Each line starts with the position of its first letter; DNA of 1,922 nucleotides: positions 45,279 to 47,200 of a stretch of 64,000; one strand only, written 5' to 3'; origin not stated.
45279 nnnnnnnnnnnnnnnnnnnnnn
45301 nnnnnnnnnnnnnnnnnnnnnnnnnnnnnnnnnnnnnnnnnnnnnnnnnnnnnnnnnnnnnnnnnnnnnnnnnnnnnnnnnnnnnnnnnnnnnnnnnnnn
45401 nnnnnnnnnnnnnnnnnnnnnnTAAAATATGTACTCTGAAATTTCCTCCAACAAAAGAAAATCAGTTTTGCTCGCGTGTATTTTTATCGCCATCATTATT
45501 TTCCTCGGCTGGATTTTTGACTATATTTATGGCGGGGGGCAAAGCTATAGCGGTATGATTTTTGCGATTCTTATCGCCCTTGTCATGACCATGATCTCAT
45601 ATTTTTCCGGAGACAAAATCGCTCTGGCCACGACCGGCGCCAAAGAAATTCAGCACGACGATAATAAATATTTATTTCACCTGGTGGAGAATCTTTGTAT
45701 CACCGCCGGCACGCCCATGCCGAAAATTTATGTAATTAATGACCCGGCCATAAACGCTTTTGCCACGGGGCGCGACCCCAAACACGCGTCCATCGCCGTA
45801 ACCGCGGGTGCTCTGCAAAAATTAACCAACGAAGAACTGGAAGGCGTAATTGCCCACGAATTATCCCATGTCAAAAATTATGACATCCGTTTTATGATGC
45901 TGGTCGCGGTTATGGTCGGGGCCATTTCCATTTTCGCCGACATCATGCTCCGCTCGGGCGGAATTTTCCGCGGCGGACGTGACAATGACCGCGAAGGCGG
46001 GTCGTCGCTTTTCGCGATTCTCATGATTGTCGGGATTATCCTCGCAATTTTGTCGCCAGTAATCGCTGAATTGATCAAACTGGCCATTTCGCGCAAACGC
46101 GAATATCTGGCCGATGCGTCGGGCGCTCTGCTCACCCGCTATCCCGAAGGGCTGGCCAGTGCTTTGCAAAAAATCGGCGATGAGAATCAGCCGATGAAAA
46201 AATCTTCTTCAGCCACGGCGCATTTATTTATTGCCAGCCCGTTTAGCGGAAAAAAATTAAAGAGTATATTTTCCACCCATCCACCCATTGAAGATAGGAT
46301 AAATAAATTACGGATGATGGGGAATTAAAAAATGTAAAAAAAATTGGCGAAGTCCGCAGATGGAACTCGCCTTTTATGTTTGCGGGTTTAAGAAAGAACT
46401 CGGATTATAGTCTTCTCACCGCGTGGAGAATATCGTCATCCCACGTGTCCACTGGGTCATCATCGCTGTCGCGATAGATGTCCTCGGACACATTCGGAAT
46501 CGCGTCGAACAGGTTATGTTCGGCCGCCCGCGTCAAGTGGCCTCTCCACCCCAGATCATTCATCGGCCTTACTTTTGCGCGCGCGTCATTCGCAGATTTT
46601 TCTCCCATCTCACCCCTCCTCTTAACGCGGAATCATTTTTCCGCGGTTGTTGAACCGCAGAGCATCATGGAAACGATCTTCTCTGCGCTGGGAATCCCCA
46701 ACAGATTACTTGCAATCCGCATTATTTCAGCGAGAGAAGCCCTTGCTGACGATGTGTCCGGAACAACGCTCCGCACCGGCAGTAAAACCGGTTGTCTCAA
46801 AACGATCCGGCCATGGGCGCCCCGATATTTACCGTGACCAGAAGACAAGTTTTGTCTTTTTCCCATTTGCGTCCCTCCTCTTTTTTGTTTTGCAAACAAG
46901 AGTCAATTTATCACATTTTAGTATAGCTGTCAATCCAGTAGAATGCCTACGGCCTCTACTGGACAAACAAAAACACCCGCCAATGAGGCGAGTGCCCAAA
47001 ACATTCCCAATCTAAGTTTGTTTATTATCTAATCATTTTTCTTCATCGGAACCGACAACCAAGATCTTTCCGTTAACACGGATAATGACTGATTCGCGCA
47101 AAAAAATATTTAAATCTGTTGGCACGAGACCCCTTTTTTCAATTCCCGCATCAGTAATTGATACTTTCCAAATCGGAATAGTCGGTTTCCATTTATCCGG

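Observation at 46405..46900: GC-rich islet with two small strong-SD genes on the minus strand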

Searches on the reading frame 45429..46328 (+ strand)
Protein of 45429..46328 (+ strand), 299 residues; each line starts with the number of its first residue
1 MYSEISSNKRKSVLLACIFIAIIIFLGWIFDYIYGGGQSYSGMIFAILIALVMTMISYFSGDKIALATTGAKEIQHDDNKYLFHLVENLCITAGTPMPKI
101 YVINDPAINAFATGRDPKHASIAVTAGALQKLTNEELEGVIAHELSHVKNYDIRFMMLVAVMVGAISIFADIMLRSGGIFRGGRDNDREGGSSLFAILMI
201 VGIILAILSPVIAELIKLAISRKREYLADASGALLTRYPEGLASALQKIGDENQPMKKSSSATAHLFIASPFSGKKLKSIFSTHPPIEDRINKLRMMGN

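Call 11: search_protein_families(library=pfam, proteins=[window:45429-46328:+], max_evalue=1)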
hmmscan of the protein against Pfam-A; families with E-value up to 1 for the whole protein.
window:45429-46328:+ (299 aa): 12 families
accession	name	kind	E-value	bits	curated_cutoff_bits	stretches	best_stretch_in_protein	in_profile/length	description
PF01435.24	Peptidase_M48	-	3.8e-32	112.1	20.3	1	79-295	4-183/186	Peptidase family M48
PF05569.17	Peptidase_M56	-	4e-06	26.7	31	1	44-162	107-218/296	BlaR1 peptidase M56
PF10710.14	DUF2512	-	0.00048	20.2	26.5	1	11-72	3-59/136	Protein of unknown function (DUF2512)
PF18894.6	PhageMetallopep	-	0.036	14.6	23.7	1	108-149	54-95/134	Putative phage metallopeptidase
PF10263.15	SprT-like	-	0.038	14.3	25.6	1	100-151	40-75/108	SprT-like family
PF00654.25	Voltage_CLC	-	0.038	13.6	24.8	0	8-47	196-235/346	Voltage gated chloride channel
PF11188.13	DUF2975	-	0.098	13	27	0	170-225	70-125/130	Protein of unknown function (DUF2975)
PF04450.18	BSP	-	0.1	12.8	23.8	1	104-152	64-117/207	Peptidase of plants and bacteria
PF18958.6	DUF5700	-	0.13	12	25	1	97-155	95-148/283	Putative zinc dependent peptidase (DUF5700)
PF20990.2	DUF2207_C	-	0.2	11.8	33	0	137-217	123-186/247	Predicted membrane protein (DUF2207) C-terminal domain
PF13699.11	eCIS_core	-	0.23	12.1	22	1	122-150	47-74/79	eCIS core domain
PF06197.19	DUF998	-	0.24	11.4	30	0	10-57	134-179/184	Protein of unknown function (DUF998)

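Call 29: find_related_loci(query=window:45429-46328:+, collection=genome_contigs, flank=8000)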
Query window:45429-46328:+ (299 aa) in genome_contigs; peptide patterns used: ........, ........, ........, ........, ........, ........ (x = any residue, [..] = any of these).
565 stretches matched a pattern; 211 encode a relative of the query (tblastn E <= 1e-3); the best 80 are kept; 80 distinct loci.
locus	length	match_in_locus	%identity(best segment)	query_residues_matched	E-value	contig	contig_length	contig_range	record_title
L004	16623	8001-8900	79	1-298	2e-161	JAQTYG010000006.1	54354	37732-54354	MAG: Patescibacteria group bacterium isolate STC_31 NODE_1217_length_54354_cov_17.473141_Sandtown_C, whole genome shotgu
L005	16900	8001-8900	77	1-298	3e-159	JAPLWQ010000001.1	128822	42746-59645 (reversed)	MAG: Candidatus Magasanikiibacteriota bacterium isolate LacPavin_0920_SED2_MAG_44_15 LacPavin_0920_SED2_scaffold_1672985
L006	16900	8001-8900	77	1-298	9e-158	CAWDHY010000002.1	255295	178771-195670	MAG: Candidatus Magasanikbacteria bacterium isolate MFD04716.bin.1.125 genome assembly, contig: contig_21410, whole geno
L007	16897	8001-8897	75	1-298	6e-151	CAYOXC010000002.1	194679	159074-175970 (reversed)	MAG TPA_asm: uncultured Gammaproteobacteria bacterium isolate SRP319275_co4_114 genome assembly, contig: NODE_32_length_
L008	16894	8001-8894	74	1-298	8e-151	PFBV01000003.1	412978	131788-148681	MAG: Candidatus Magasanikbacteria bacterium CG10_big_fil_rev_8_21_14_0_10_36_32 CG10_8_21_14_0.10_scaffold_23_c, whole g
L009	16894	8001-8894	73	1-299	1e-146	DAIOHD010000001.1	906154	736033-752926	MAG TPA_asm: Candidatus Magasanikbacteria bacterium isolate CTOTU29494 NODE_1_length_906154_cov_15.402158, whole genome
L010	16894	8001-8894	72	1-298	6e-144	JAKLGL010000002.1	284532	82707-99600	MAG: Patescibacteria group bacterium isolate RA.bin39 RA.bin39_2, whole genome shotgun sequence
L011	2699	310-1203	73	1-298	9e-152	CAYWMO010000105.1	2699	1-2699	MAG TPA_asm: uncultured Gammaproteobacteria bacterium isolate SRP220891_co4_455 genome assembly, contig: NODE_73015_leng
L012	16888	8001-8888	73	1-298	5e-143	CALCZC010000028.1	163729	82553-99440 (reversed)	MAG TPA_asm: uncultured bacterium isolate SRR3330206_bin.71_CONCOCT_v1.1_MAG genome assembly, contig: ERZ724085.113, who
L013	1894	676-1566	74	1-298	1e-153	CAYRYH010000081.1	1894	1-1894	MAG TPA_asm: uncultured Gammaproteobacteria bacterium isolate SRP192927_co2_716 genome assembly, contig: NODE_171588_len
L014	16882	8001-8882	71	1-298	2e-139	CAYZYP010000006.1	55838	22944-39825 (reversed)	MAG TPA_asm: uncultured Gammaproteobacteria bacterium isolate SRP062349_co5_339 genome assembly, contig: NODE_104_length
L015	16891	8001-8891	69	1-298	5e-138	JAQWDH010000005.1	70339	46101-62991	MAG: Patescibacteria group bacterium isolate STF2_47 NODE_669_length_70339_cov_8.709394_Sandtown_F2, whole genome shotgu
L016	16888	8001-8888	70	1-299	3e-137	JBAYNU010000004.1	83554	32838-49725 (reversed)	MAG: Candidatus Magasanikiibacteriota bacterium isolate SO_2016_LW1_72 scaffold00142_LW64-88_2016, whole genome shotgun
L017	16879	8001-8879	73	3-298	2e-134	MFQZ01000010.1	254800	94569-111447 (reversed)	MAG: Candidatus Magasanikbacteria bacterium RIFOXYC2_FULL_42_28 rifoxyc2_full_scaffold_83, whole genome shotgun sequence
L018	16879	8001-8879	68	1-298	4e-134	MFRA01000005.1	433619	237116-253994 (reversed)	MAG: Candidatus Magasanikbacteria bacterium RIFOXYD1_FULL_40_23 rifoxyd1_full_scaffold_32, whole genome shotgun sequence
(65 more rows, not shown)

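Call 43: find_homologous_proteins(query=A2, max_evalue=0.01)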
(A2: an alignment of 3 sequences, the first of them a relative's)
Query A2 (3 sequences) (83 aa, profile of the alignment): 4 proteins with E <= 0.01 among 54 candidates.
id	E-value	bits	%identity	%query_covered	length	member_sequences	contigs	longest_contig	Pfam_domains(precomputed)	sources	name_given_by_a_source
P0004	9.5e-31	123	-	-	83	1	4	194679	-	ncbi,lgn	-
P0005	1.7e-26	110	32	81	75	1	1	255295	-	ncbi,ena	-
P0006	1.1e-20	91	90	100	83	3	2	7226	-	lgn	-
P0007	1.2e-16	78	27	51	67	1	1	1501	-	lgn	-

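Call 58: search_protein_families(library=phrogs, proteins=[P0005], max_evalue=1)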
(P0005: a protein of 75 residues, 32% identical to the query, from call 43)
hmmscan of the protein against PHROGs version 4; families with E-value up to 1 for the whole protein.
P0005 (75 aa): 1 family
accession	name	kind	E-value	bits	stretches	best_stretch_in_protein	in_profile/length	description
phrog_28411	-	unknown function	0.15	13.1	1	31-63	15-47/132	-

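Call 59: search_protein_families(library=padloc, proteins=[P0005], max_evalue=1)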
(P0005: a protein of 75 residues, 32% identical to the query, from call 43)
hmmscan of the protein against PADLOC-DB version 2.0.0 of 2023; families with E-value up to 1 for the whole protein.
P0005 (75 aa): 0 families

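Call 60: search_protein_families(library=ncbifam, proteins=[P0005], max_evalue=1)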
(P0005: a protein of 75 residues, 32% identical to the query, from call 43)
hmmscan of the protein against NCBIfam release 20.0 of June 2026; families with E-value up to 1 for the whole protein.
P0005 (75 aa): 0 families

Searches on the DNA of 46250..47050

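Call 7: search_rna_families(source=window, start=46250, end=47050, threshold=evalue, max_evalue=10, show_alignments=2)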
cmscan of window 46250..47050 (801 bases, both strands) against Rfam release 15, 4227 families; matches with E-value up to 10: 2.
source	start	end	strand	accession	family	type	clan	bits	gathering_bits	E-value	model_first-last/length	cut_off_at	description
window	46791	46862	+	RF01394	isrK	Gene; sRNA;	-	12.1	50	7.3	1-77/77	no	isrK Hfq binding RNA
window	46573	46709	+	RF02042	HOTTIP_3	Gene; lncRNA;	-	11.2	50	0.28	1-353/353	no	HOXA transcript at the distal tip, conserved region 3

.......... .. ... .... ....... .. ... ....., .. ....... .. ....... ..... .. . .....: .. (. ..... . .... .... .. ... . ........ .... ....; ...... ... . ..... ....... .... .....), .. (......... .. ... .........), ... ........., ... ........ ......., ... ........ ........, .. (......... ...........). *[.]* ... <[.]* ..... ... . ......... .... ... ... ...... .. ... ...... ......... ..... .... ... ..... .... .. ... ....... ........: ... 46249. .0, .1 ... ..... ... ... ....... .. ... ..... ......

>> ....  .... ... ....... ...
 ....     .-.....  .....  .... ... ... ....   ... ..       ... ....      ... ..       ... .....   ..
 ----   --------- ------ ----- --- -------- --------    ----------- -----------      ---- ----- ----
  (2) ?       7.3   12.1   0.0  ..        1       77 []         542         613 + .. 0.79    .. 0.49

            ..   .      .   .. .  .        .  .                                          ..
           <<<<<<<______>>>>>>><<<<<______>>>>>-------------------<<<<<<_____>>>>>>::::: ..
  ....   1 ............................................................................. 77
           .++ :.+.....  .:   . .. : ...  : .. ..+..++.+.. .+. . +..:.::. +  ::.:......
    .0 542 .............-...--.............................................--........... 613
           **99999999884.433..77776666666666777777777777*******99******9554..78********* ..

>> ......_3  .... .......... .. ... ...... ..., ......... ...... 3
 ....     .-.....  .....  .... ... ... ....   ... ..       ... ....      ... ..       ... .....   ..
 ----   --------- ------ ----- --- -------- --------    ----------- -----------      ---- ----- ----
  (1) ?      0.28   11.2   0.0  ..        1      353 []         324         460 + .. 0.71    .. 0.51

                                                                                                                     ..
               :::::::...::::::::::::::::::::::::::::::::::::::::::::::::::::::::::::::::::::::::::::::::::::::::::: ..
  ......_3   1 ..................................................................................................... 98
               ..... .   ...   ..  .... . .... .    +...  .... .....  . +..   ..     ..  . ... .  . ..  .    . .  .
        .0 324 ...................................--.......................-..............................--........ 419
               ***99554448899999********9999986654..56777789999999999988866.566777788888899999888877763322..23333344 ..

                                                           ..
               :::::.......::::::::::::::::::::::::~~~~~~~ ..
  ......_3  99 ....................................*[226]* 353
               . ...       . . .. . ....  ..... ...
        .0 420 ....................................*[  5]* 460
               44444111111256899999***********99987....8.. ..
